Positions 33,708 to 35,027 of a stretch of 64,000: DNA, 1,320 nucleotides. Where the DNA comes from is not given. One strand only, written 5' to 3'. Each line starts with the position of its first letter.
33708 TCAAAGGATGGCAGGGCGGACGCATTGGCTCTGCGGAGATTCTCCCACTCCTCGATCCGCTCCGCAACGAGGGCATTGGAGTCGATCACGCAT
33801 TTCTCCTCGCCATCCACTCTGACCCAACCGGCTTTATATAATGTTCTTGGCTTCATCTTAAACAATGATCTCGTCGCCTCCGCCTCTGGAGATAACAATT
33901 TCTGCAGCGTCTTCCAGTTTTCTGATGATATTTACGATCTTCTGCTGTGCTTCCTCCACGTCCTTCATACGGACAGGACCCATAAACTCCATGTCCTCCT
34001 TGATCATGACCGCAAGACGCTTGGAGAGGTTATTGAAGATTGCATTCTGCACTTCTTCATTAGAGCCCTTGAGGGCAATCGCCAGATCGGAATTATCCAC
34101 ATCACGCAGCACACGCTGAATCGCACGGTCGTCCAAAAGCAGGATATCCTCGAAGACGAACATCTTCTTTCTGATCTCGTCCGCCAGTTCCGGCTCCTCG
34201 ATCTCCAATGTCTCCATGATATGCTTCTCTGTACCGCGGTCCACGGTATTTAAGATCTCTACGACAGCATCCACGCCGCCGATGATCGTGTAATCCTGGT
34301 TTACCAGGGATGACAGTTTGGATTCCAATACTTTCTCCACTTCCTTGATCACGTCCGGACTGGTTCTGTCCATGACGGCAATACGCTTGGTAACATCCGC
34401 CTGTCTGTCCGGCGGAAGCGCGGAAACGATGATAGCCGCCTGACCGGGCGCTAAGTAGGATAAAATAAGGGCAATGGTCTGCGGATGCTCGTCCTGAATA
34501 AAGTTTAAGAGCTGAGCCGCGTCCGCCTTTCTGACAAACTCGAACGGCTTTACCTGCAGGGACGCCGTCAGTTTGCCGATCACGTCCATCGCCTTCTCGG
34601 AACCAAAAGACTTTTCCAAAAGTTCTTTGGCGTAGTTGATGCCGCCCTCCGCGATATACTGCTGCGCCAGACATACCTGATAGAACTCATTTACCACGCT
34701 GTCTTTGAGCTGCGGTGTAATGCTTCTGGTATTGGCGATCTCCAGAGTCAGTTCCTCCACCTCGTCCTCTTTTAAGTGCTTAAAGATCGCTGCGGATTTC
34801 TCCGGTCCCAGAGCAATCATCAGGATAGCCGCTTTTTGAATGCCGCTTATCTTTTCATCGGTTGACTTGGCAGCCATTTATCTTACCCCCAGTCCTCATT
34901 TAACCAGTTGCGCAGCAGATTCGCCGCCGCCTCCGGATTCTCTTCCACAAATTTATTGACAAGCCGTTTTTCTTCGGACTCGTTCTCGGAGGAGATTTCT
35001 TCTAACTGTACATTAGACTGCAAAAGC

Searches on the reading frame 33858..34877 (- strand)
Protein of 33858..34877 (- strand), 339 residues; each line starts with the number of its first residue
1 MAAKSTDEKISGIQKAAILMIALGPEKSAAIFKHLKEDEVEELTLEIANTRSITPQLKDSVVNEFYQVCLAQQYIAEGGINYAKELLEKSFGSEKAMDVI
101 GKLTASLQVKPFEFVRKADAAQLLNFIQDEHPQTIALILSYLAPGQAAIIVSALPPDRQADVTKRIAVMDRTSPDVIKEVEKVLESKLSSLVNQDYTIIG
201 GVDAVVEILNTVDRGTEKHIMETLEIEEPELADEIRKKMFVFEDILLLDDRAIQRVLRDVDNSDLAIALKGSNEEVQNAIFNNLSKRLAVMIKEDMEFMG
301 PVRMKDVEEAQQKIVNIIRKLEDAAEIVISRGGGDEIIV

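Call 64: search_protein_families(library=pfam, proteins=[window:33858-34877:-], max_evalue=0.0001)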
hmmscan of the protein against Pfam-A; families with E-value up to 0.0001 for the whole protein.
window:33858-34877:- (339 aa): 4 families
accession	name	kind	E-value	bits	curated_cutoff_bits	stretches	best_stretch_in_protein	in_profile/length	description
PF14842.11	FliG_N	-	4.2e-46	156.3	25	2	9-112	1-104/104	FliG N-terminal domain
PF01706.21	FliG_C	-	8.4e-45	151.9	23.3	1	222-329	1-108/108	FliG C-terminal domain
PF14841.11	FliG_M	-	5.4e-38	129.5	25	2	121-194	2-75/76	FliG middle domain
PF03448.22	MgtE_N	-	2.6e-06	28.3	25.9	0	97-165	7-72/102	MgtE intracellular N domain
